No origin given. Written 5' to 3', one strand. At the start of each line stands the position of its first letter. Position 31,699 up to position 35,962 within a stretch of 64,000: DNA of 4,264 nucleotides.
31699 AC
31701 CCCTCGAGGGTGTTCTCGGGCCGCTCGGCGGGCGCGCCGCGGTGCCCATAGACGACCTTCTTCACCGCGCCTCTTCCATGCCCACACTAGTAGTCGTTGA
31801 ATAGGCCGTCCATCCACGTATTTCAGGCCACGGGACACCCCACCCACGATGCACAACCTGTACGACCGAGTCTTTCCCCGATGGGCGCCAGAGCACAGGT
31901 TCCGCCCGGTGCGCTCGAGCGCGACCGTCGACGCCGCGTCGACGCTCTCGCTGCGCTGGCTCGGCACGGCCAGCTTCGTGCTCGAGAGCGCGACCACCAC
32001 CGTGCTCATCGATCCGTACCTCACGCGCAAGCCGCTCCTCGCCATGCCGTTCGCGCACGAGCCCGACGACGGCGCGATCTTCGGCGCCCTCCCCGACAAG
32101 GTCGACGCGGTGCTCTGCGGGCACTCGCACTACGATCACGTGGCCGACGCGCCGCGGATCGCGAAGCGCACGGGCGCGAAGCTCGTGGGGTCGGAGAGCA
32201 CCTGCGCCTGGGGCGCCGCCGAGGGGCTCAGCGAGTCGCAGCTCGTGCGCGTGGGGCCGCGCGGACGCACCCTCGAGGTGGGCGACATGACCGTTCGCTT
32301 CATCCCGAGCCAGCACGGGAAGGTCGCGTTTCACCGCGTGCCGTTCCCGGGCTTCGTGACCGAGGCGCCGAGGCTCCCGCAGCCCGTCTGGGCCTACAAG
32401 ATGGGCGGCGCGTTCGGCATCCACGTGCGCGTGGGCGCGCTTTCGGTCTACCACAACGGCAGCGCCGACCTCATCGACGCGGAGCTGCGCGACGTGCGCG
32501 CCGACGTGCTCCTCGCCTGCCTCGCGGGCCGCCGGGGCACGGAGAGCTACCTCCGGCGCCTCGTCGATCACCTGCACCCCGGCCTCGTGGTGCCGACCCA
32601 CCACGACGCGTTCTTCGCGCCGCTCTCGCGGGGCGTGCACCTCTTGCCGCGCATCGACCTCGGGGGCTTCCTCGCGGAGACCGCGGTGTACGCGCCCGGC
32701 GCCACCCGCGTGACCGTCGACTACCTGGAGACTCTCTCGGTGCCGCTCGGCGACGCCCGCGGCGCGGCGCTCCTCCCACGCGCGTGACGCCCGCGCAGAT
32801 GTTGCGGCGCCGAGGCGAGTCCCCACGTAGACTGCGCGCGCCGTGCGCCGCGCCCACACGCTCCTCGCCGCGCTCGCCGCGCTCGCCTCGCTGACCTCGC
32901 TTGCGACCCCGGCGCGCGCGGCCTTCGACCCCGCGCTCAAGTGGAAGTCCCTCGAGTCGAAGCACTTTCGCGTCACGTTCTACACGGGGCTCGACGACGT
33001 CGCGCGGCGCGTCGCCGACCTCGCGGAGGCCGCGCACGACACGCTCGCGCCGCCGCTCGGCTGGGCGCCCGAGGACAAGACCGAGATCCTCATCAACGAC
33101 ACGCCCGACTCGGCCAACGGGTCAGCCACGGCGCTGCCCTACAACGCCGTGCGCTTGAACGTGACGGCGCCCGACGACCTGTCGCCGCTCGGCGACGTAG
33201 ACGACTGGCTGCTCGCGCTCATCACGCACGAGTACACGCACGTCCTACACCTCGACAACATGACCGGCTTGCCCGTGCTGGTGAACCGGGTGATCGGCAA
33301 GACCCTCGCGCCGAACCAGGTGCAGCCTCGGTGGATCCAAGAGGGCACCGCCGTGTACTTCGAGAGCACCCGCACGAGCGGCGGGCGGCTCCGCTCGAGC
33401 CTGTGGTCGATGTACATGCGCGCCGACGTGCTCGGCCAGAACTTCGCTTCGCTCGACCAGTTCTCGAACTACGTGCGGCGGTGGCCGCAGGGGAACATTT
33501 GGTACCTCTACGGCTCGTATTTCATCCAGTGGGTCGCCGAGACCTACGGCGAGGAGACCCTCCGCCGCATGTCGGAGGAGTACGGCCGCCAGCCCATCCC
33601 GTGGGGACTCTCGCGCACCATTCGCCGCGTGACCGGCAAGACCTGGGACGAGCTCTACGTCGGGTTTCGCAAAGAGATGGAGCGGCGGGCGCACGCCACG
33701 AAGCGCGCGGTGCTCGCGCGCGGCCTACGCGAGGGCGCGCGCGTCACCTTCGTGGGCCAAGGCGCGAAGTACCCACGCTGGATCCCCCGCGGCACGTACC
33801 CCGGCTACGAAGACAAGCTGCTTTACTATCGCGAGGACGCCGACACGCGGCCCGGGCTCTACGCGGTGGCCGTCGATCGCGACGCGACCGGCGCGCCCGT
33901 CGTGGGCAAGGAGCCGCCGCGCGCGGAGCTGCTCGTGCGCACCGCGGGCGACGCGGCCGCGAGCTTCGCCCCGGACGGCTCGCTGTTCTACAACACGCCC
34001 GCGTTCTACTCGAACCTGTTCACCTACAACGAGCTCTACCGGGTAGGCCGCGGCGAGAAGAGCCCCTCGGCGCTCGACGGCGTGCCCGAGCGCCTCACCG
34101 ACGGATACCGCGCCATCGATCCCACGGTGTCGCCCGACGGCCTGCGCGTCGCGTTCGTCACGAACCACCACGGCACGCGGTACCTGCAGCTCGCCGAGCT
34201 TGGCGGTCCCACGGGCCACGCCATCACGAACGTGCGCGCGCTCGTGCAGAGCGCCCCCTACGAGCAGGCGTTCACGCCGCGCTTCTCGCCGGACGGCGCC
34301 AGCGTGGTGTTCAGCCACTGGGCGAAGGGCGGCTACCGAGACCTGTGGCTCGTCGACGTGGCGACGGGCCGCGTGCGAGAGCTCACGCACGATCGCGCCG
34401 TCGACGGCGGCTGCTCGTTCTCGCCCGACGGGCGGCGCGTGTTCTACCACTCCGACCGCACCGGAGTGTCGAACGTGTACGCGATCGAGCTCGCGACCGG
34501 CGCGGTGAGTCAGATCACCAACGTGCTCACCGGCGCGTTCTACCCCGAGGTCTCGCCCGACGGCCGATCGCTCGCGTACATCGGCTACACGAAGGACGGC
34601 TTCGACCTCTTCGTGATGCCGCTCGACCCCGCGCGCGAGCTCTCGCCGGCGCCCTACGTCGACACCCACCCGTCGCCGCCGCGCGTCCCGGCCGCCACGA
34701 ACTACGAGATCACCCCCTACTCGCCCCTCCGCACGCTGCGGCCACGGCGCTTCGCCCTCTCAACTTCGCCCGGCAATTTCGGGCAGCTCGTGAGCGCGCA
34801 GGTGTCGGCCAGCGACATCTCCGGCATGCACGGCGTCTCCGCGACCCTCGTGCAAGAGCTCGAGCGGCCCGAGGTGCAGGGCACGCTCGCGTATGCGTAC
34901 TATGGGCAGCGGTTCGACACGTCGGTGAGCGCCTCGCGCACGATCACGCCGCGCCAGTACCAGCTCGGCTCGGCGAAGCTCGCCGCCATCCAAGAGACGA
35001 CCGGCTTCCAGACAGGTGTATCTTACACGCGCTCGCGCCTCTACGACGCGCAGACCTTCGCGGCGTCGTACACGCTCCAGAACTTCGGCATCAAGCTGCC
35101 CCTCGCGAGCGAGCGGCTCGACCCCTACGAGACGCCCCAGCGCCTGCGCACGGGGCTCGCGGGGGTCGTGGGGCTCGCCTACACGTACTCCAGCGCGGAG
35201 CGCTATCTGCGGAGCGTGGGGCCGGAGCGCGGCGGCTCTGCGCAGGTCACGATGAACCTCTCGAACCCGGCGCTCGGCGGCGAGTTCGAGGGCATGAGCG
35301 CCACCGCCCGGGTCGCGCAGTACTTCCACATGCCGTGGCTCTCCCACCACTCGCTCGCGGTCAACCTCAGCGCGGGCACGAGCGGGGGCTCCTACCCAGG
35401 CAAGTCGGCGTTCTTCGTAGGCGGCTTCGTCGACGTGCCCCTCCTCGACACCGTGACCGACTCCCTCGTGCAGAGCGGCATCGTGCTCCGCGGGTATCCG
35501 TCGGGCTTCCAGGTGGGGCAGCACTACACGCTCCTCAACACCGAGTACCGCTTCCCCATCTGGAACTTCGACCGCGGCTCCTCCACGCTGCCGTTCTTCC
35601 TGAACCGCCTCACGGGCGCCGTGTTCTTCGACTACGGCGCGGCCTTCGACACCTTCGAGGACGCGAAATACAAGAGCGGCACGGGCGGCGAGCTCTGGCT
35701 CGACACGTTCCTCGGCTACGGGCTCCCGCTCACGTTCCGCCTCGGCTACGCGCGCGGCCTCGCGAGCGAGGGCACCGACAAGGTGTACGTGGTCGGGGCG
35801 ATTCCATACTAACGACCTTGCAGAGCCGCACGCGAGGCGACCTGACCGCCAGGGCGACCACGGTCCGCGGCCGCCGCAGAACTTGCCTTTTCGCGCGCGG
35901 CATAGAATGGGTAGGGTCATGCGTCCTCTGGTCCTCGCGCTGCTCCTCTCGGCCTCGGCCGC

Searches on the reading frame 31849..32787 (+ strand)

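Call 47: search_protein_families(library=pfam, proteins=[window:31849-32787:+], max_evalue=0.001)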
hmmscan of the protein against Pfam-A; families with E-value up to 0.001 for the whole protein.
window:31849-32787:+ (312 aa): 3 families
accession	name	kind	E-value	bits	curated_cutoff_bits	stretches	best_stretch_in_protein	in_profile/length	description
PF13483.12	Lactamase_B_3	-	9e-14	52.2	24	1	35-251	2-160/160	Beta-lactamase superfamily domain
PF12706.13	Lactamase_B_2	-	4.7e-10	39.8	27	1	50-170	1-129/200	Beta-lactamase superfamily domain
PF00753.33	Lactamase_B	-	1.1e-09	39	22.7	1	36-137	2-96/196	Metallo-beta-lactamase superfamily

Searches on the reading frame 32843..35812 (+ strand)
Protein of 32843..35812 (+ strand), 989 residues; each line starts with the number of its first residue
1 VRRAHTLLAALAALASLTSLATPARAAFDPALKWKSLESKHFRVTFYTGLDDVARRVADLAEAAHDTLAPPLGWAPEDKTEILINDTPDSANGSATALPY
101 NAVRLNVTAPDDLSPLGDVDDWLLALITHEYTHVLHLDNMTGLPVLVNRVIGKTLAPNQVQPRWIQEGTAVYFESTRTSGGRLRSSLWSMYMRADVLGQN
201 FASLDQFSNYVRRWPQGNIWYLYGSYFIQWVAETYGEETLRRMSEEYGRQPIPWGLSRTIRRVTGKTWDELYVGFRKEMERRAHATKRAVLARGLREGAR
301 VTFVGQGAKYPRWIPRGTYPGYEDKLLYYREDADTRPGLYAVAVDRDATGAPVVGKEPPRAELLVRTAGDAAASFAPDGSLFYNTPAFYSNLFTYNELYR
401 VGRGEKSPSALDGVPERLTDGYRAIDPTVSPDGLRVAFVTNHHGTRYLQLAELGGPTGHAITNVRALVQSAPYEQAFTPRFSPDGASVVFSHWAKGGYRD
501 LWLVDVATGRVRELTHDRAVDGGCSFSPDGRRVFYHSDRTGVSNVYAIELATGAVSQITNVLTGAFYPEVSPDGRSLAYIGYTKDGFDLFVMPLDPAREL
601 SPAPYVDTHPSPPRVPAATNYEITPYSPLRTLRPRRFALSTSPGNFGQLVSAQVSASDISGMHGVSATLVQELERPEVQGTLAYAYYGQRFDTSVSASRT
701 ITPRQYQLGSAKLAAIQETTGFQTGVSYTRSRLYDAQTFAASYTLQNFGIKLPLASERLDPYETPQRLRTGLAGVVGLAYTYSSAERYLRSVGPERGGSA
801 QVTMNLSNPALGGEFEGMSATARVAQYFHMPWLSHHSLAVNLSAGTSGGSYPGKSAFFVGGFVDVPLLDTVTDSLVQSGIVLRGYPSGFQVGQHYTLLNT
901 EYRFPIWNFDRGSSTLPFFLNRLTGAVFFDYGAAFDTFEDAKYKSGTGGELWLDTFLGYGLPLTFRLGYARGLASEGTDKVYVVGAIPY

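Call 47: search_protein_families(library=pfam, proteins=[window:32843-35812:+], max_evalue=0.001)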
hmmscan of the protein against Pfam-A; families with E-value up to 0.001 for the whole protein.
window:32843-35812:+ (989 aa): 3 families
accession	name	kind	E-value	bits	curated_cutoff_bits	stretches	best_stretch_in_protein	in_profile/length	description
PF07676.18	PD40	-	4.3e-18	65.2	20.9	0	521-546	11-37/38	WD40-like Beta Propeller Repeat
PF00930.27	DPPIV_N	-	4.9e-06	25.9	22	1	482-560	1-80/354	Dipeptidyl peptidase IV (DPP IV) N-terminal region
PF01103.29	Omp85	-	3.2e-05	24.1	24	1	692-963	48-289/325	Omp85 superfamily domain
